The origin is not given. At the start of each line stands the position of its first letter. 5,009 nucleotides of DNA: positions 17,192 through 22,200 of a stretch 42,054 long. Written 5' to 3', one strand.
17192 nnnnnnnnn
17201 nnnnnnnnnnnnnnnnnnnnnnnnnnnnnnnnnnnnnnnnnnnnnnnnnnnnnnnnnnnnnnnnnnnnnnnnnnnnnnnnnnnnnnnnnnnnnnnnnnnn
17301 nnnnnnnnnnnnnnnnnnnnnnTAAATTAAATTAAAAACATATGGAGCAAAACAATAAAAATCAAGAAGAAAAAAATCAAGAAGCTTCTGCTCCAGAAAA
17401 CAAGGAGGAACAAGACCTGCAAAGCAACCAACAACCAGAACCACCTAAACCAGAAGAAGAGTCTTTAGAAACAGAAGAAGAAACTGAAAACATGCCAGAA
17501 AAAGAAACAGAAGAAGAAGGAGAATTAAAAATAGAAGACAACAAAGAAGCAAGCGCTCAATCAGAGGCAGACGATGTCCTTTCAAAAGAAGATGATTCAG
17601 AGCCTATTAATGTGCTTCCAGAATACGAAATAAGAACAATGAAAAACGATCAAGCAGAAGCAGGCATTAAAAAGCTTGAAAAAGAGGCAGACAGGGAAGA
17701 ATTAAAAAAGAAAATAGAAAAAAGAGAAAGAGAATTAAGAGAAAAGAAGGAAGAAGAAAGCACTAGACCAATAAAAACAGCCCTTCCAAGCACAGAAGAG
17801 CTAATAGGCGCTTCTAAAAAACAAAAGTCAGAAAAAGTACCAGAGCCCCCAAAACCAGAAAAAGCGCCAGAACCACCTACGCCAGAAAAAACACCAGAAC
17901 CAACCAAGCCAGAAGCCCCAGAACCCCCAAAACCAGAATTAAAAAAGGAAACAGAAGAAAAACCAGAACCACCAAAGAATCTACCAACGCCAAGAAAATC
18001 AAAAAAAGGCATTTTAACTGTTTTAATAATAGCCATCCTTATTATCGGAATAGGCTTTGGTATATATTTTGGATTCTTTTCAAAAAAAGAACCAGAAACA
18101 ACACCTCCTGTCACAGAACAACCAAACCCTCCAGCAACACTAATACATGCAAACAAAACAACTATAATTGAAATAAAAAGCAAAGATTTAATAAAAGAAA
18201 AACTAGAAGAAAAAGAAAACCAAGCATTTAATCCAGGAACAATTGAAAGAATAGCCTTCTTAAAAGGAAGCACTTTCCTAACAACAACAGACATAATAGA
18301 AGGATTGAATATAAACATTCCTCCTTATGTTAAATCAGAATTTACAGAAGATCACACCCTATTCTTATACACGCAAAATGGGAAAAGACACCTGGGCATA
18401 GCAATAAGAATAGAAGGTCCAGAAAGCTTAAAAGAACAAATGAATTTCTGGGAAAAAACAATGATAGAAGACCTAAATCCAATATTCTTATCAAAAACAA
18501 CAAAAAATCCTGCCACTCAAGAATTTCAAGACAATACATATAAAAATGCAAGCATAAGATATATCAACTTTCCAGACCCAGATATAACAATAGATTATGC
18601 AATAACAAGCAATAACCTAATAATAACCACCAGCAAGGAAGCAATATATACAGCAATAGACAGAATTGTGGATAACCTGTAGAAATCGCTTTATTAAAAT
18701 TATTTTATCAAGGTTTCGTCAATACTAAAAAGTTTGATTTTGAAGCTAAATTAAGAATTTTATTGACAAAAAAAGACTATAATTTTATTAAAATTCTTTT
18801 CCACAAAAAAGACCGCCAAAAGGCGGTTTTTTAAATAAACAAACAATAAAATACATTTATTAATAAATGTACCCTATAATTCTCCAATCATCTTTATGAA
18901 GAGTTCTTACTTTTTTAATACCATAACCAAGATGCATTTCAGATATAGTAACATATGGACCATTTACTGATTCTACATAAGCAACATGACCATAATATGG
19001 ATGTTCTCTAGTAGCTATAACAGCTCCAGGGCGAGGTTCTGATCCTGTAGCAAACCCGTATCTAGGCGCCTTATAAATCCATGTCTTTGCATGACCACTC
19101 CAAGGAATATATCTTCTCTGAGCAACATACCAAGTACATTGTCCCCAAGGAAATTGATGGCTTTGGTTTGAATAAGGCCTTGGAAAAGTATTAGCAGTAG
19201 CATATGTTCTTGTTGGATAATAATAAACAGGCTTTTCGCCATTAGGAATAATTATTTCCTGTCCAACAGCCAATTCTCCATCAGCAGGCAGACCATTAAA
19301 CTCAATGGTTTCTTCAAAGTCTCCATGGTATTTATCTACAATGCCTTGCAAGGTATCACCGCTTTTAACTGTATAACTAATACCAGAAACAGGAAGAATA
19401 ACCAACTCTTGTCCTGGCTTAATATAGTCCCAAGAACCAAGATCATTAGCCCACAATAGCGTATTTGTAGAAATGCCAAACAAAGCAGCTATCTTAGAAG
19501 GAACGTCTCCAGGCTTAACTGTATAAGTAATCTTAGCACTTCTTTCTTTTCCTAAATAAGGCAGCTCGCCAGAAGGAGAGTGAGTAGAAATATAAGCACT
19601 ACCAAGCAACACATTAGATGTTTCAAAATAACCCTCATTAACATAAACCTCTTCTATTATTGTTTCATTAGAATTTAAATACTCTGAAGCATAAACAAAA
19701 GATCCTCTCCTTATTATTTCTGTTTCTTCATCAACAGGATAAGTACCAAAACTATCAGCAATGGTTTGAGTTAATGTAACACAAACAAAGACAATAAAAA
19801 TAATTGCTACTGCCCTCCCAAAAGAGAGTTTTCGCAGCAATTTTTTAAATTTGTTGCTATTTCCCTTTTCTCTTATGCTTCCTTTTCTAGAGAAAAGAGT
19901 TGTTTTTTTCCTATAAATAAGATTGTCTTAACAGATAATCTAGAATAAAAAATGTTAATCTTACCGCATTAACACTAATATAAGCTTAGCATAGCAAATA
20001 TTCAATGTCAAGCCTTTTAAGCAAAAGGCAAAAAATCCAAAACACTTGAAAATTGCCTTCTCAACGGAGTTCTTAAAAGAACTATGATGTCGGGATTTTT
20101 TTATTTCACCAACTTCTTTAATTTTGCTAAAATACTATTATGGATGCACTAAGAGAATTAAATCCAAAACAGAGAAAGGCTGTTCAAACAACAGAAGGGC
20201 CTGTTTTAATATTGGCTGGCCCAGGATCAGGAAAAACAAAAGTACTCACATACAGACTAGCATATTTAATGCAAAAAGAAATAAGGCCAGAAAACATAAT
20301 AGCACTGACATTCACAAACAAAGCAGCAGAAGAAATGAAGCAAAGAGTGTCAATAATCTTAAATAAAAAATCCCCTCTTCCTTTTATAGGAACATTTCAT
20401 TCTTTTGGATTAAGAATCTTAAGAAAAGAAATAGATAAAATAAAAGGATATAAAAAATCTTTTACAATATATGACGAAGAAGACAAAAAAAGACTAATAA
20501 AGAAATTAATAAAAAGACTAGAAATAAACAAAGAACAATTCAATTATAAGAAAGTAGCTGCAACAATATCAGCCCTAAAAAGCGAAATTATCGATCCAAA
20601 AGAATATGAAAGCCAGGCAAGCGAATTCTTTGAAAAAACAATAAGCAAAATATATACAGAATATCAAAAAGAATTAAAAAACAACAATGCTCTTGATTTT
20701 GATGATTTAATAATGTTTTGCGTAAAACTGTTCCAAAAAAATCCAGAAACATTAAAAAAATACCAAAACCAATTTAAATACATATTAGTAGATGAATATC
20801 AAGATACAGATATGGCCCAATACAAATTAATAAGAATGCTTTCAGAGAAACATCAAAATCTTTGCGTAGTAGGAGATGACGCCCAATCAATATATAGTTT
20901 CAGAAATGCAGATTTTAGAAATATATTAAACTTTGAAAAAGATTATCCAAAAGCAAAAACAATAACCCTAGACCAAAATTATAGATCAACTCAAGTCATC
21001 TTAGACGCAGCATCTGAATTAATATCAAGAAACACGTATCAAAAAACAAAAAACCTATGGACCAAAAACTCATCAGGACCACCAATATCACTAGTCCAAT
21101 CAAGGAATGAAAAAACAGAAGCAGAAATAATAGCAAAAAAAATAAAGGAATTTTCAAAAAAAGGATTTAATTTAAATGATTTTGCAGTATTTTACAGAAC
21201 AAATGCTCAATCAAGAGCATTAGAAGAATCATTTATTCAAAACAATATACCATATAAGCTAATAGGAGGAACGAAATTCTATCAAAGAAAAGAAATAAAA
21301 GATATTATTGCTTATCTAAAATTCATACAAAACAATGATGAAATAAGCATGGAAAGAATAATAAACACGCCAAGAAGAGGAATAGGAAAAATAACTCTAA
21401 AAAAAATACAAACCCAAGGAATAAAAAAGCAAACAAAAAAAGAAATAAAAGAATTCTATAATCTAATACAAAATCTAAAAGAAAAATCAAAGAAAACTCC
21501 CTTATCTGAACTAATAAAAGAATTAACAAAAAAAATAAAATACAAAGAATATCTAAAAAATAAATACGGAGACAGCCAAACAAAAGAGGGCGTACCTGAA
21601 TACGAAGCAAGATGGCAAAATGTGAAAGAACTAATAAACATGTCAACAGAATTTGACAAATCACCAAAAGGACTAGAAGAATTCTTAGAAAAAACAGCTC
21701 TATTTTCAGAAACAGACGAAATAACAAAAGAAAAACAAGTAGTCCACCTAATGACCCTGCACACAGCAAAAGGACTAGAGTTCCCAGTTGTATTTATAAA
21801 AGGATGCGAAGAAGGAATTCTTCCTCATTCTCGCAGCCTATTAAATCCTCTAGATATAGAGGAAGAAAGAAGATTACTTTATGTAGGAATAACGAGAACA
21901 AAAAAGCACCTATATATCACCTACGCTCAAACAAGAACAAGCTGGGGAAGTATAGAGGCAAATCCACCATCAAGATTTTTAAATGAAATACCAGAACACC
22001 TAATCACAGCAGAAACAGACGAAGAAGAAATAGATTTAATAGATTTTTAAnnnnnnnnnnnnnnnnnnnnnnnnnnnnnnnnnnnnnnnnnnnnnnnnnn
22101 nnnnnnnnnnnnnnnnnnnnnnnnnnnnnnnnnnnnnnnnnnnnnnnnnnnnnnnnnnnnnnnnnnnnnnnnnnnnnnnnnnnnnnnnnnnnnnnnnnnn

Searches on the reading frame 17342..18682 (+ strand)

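Call 5: search_protein_families(library=pfam, proteins=[window:17342-18682:+], max_evalue=0.001)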
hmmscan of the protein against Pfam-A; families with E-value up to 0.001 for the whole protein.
window:17342-18682:+ (446 aa): 0 families

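Call 34: search_protein_families(library=pfam, proteins=[window:17342-18682:+], max_evalue=1)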
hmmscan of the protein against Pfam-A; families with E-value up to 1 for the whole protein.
window:17342-18682:+ (446 aa): 2 families
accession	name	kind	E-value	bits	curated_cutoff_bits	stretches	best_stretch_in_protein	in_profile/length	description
PF18443.6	Tli4_N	-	0.072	13.7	26.5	1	109-154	29-69/138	Tle cognate immunity protein 4 N-terminal domain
PF03350.21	UPF0114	-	0.096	13.4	23.1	1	227-288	55-101/117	Uncharacterized protein family, UPF0114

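Call 99: search_protein_families(library=phrogs, proteins=[window:17342-18682:+], max_evalue=0.01)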
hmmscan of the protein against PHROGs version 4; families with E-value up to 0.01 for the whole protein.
window:17342-18682:+ (446 aa): 0 families

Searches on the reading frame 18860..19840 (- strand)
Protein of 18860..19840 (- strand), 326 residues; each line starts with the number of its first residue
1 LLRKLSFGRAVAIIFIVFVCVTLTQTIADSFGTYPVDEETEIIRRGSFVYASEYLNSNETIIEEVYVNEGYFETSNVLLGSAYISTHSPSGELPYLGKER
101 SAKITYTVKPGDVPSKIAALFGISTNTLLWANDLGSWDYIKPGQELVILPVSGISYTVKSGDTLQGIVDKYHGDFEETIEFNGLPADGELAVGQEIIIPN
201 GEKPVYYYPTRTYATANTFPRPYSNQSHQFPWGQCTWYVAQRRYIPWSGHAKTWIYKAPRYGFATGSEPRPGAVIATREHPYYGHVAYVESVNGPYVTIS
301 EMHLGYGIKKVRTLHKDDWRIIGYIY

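Call 5: search_protein_families(library=pfam, proteins=[window:18860-19840:-], max_evalue=0.001)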
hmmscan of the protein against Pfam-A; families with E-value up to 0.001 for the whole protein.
window:18860-19840:- (326 aa): 3 families
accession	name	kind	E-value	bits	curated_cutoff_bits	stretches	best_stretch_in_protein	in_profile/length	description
PF01476.26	LysM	-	9.4e-23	80.3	20.9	2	106-148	1-42/43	LysM domain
PF05257.22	CHAP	-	2.3e-18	66.9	26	1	227-302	3-80/81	CHAP domain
PF23473.1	LysM3_LYK4_5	-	6.1e-10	39.5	29.3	1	104-140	3-38/48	LYK4/5 LysM3 domain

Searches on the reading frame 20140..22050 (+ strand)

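Call 5: search_protein_families(library=pfam, proteins=[window:20140-22050:+], max_evalue=0.001)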
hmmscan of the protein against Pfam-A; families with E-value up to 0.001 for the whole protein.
window:20140-22050:+ (636 aa): 7 families
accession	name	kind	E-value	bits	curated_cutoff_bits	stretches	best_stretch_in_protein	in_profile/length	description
PF00580.27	UvrD-helicase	-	2.6e-96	322.9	23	1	7-270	1-271/271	UvrD/REP helicase N-terminal domain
PF13361.12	UvrD_C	-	2.7e-81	274.2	25.6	1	275-597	1-349/350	UvrD-like helicase C-terminal domain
PF13245.12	AAA_19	-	1.2e-26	93.9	25.1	1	11-255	1-134/134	AAA domain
PF13538.12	UvrD_C_2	-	7.6e-11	42.2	27.4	1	535-593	2-51/52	UvrD-like helicase C-terminal domain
PF01443.25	Viral_helicase1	-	1.2e-10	42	21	0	203-267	52-114/228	Viral superfamily 1 RNA helicase core domain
PF13604.12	AAA_30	-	7.3e-09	36.1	27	1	6-72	1-68/191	AAA domain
PF13086.12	AAA_11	-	5.5e-06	26.8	27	1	7-219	2-221/257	AAA domain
